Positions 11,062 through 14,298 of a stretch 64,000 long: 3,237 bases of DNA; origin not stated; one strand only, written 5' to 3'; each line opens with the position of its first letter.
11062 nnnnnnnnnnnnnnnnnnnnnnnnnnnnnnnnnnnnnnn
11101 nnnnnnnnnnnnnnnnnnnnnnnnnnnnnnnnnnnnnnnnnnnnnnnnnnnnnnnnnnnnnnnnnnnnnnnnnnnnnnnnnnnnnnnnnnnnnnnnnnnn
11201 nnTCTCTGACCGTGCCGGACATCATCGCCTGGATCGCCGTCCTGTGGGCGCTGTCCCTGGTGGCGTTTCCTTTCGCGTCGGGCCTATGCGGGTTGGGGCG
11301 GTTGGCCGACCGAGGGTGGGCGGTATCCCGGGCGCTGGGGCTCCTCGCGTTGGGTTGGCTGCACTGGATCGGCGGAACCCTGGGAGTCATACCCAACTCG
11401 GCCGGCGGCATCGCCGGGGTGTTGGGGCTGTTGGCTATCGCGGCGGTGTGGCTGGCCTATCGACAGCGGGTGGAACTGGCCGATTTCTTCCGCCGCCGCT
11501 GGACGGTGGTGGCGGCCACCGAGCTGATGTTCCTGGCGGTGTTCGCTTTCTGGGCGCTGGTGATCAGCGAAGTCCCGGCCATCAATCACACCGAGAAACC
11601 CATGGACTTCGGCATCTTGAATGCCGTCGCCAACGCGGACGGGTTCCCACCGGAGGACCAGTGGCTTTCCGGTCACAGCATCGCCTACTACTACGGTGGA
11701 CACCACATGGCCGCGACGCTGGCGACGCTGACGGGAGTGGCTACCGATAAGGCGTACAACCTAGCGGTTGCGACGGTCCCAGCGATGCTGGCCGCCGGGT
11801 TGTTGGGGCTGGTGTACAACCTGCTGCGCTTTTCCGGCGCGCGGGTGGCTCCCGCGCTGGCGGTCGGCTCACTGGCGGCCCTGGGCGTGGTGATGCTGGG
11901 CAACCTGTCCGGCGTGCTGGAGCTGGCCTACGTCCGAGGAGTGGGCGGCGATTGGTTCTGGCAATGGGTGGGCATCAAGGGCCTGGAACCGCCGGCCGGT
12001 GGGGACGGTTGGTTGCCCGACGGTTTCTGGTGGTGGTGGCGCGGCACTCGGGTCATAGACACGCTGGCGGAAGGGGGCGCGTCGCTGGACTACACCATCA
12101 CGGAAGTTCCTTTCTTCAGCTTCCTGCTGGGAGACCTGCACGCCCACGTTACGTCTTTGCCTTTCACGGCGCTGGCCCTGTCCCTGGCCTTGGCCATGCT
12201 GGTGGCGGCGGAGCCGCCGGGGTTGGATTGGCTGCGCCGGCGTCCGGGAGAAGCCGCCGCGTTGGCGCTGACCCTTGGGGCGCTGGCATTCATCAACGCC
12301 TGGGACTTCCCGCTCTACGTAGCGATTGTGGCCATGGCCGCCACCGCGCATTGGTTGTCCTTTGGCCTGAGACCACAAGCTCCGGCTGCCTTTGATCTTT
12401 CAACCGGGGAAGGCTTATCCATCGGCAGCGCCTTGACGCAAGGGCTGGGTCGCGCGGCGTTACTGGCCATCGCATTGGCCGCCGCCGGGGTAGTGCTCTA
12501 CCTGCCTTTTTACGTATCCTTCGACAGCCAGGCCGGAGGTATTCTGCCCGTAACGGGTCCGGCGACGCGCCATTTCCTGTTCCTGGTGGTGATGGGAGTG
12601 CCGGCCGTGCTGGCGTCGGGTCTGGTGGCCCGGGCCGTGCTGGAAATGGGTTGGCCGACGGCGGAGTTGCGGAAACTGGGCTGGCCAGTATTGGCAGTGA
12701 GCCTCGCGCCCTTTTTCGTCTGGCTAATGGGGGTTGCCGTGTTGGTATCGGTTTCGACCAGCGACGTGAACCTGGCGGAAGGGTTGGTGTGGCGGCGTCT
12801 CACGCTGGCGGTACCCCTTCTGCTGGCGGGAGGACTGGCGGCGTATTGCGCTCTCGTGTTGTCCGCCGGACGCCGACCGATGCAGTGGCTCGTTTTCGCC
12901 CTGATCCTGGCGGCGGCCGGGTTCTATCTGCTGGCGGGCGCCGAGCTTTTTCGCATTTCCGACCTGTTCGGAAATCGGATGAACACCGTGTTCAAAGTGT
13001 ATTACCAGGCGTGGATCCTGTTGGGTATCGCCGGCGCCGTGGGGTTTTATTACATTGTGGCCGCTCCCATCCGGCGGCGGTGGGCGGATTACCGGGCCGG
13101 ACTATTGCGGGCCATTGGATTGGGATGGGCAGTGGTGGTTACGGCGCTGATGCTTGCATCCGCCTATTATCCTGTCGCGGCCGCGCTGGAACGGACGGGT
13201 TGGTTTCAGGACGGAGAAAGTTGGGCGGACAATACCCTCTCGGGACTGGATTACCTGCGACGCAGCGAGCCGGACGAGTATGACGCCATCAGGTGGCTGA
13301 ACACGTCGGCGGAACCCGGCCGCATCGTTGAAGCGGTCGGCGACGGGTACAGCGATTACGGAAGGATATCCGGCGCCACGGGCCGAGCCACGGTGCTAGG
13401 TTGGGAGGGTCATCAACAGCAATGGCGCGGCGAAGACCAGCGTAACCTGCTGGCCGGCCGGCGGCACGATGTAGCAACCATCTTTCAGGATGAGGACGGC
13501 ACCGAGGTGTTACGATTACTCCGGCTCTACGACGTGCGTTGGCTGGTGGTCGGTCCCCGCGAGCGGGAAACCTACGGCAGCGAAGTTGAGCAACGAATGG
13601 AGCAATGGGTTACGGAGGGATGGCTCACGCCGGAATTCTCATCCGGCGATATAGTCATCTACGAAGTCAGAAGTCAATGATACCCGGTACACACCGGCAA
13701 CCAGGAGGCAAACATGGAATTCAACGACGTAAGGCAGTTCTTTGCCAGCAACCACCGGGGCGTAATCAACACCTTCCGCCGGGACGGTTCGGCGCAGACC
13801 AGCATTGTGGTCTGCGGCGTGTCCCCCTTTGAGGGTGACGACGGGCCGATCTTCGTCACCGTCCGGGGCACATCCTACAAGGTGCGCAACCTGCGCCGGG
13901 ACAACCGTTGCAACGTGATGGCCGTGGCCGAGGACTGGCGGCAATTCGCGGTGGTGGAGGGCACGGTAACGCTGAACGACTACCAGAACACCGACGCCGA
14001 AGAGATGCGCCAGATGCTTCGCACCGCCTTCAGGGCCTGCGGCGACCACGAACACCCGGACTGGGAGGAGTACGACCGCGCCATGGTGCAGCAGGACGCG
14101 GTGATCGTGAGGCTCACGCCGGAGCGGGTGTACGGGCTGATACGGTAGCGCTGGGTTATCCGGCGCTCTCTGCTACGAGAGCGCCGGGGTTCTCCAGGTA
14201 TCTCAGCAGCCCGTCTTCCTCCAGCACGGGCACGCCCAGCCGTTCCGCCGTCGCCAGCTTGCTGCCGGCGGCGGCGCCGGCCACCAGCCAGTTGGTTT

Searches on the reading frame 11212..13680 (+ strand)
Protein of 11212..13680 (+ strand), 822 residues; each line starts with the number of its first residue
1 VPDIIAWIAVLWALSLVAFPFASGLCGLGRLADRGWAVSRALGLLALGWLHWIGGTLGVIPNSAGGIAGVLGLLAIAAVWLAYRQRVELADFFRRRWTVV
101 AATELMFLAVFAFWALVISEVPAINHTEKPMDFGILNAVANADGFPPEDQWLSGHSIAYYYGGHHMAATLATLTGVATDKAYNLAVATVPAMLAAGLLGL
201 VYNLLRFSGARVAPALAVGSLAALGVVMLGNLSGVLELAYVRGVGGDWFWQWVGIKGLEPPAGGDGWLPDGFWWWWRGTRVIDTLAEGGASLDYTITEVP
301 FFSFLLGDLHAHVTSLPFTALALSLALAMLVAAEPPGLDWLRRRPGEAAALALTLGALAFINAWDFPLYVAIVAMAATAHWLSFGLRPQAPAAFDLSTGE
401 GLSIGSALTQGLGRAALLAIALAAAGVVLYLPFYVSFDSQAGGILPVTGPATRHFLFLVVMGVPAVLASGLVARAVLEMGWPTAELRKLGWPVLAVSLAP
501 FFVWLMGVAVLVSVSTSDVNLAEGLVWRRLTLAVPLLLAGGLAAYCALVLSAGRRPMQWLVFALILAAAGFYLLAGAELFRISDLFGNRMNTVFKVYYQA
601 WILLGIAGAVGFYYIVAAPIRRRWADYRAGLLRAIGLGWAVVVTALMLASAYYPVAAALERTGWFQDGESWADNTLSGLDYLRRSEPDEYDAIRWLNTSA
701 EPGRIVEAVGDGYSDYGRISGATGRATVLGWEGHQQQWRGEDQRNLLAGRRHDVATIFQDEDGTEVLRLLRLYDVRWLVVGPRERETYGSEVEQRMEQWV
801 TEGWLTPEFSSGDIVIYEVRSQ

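Call 65: search_protein_families(library=pfam, proteins=[window:11212-13680:+], max_evalue=0.0001)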
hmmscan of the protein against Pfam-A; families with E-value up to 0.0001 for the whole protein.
window:11212-13680:+ (822 aa): 1 family
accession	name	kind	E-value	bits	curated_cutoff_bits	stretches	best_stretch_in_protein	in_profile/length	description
PF10060.15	DUF2298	-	4e-103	346.4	27.8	1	47-604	2-488/488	Uncharacterized membrane protein (DUF2298)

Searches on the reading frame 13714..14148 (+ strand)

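Call 66: search_protein_families(library=pfam, proteins=[window:13714-14148:+], max_evalue=0.0001)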
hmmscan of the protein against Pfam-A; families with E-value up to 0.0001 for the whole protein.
window:13714-14148:+ (144 aa): 1 family
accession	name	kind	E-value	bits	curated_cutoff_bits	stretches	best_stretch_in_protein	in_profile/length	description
PF01243.27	PNPOx_N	-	7.4e-09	36.4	28.1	1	6-141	5-118/120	Pyridoxamine 5'-phosphate oxidase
